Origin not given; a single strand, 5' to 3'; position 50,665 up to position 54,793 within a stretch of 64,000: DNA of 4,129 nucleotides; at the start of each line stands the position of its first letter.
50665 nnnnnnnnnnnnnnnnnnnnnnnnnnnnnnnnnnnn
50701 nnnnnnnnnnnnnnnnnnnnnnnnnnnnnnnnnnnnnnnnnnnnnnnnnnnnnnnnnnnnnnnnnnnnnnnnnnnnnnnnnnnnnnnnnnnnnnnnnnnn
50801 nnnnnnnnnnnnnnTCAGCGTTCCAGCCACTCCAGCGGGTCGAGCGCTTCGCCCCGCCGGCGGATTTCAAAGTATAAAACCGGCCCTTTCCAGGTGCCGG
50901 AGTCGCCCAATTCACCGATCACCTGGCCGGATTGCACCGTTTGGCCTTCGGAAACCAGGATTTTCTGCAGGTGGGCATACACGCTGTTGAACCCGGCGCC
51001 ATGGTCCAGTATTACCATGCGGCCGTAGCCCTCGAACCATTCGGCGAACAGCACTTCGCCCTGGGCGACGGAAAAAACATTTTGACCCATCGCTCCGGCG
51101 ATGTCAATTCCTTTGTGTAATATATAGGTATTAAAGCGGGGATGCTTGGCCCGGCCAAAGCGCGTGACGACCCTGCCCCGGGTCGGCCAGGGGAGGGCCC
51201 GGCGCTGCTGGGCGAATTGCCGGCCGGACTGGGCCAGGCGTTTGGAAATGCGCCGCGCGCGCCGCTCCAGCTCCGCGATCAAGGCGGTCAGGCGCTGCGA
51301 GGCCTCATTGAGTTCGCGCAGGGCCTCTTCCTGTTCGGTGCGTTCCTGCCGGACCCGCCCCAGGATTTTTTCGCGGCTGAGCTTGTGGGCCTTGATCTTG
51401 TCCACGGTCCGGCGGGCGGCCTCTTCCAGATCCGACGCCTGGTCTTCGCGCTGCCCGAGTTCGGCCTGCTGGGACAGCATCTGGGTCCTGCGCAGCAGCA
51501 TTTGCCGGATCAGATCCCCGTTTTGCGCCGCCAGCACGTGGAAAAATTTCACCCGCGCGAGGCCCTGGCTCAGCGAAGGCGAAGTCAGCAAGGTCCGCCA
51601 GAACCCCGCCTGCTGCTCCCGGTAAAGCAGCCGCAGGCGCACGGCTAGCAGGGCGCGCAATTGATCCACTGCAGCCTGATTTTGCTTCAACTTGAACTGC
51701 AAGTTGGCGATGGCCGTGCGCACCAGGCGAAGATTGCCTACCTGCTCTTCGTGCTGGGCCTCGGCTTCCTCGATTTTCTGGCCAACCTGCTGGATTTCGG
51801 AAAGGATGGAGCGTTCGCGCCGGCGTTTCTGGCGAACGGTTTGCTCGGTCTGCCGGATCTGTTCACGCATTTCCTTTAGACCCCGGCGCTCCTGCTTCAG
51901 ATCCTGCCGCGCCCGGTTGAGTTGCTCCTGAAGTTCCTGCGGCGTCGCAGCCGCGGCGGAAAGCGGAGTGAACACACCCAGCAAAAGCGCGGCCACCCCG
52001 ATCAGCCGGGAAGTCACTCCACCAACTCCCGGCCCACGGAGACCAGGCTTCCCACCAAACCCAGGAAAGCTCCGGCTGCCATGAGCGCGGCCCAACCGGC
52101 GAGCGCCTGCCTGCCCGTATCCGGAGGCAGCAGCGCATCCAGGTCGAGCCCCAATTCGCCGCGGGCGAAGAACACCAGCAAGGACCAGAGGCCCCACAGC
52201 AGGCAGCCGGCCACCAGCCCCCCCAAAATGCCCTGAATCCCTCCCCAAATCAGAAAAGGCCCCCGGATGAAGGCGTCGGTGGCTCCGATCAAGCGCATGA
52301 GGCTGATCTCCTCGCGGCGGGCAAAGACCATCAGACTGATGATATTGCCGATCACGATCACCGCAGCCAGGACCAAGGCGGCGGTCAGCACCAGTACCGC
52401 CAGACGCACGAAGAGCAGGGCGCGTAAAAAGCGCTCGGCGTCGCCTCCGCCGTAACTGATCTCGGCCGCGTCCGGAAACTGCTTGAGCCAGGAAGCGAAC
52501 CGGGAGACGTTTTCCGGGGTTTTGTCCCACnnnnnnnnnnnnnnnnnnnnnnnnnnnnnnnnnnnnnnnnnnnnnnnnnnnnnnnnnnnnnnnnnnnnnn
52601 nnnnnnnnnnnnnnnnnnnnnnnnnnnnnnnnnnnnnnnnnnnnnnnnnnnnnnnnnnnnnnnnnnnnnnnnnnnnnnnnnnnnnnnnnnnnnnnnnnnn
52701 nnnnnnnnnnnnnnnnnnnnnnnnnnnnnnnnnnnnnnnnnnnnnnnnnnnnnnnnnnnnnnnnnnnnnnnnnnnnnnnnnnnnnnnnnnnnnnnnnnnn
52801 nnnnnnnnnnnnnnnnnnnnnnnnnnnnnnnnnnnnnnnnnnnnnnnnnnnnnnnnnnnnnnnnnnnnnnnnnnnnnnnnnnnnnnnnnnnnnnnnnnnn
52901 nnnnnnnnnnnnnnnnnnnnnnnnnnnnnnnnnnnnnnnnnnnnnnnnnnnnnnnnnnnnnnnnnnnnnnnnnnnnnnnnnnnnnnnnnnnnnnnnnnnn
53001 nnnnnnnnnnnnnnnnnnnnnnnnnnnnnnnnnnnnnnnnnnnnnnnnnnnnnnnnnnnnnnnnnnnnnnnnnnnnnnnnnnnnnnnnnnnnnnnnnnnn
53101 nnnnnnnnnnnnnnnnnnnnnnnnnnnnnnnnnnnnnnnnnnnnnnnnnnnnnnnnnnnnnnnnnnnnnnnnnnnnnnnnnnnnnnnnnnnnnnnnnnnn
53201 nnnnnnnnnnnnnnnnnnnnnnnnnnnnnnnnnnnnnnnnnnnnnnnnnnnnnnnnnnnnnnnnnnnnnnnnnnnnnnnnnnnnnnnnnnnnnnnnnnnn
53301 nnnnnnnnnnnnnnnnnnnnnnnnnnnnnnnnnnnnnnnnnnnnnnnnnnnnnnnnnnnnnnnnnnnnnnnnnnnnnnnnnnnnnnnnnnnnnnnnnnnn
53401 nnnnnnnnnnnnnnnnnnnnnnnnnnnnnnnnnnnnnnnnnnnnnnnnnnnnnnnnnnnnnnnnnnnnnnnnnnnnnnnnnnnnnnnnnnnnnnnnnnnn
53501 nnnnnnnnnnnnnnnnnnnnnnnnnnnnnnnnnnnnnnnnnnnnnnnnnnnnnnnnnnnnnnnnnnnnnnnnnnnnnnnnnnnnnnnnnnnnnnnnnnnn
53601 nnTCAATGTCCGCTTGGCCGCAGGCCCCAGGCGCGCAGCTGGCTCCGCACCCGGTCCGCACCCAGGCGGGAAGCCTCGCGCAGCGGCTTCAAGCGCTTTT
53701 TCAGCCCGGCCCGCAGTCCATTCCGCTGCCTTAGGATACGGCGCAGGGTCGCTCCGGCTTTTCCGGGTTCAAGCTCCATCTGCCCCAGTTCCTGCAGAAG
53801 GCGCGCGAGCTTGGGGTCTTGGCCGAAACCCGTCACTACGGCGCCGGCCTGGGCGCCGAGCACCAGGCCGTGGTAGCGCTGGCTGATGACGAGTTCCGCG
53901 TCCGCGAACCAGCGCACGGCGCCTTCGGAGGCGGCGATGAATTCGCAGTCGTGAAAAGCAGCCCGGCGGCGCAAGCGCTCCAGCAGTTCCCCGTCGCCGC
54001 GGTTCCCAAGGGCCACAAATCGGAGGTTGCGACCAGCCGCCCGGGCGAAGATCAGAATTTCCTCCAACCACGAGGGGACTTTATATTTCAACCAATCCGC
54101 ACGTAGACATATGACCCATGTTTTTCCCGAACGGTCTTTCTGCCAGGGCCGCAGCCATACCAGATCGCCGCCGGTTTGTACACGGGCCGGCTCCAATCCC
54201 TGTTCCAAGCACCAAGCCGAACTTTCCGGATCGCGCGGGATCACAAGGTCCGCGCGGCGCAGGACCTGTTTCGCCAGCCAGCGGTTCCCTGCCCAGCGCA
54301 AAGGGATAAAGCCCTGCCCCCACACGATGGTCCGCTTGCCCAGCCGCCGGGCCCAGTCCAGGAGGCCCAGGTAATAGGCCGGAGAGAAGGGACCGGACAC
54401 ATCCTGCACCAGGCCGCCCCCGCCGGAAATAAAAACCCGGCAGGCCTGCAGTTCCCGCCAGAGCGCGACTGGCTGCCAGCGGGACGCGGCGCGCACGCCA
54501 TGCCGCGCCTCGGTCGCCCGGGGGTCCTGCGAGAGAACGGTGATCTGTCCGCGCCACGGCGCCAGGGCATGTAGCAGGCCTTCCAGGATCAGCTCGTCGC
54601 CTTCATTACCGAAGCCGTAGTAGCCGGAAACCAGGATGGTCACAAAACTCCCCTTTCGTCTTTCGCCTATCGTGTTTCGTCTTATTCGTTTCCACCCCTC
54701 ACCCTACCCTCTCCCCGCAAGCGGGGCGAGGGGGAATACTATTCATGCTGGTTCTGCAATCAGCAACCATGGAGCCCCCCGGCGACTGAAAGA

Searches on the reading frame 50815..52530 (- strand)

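Call 28: search_protein_families(library=pfam, proteins=[window:50815-52530:-], max_evalue=0.0001)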
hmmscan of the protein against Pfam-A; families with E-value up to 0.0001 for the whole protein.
window:50815-52530:- (571 aa): 1 family
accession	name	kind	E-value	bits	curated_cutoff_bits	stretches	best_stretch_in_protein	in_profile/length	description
PF01551.29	Peptidase_M23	-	4.2e-32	110.6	28.7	1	472-565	3-96/96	Peptidase family M23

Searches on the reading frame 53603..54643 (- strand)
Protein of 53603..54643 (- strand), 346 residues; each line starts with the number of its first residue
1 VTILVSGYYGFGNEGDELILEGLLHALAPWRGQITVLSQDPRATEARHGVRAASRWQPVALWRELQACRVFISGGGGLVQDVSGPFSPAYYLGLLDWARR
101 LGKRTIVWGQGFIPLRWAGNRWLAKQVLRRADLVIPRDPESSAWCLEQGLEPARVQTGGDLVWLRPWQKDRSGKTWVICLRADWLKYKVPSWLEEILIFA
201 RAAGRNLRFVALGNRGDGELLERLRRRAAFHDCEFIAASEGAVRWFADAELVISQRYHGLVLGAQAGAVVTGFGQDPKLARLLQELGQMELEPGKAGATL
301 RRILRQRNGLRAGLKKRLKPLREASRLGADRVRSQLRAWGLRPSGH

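Call 81: search_protein_families(library=pfam, proteins=[window:53603-54643:-], max_evalue=0.0001)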
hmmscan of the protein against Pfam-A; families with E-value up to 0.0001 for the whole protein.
window:53603-54643:- (346 aa): 1 family
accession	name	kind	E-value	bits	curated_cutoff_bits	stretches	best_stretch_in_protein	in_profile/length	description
PF04230.19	PS_pyruv_trans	-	3.5e-25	89.9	25.3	1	15-276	3-279/280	Polysaccharide pyruvyl transferase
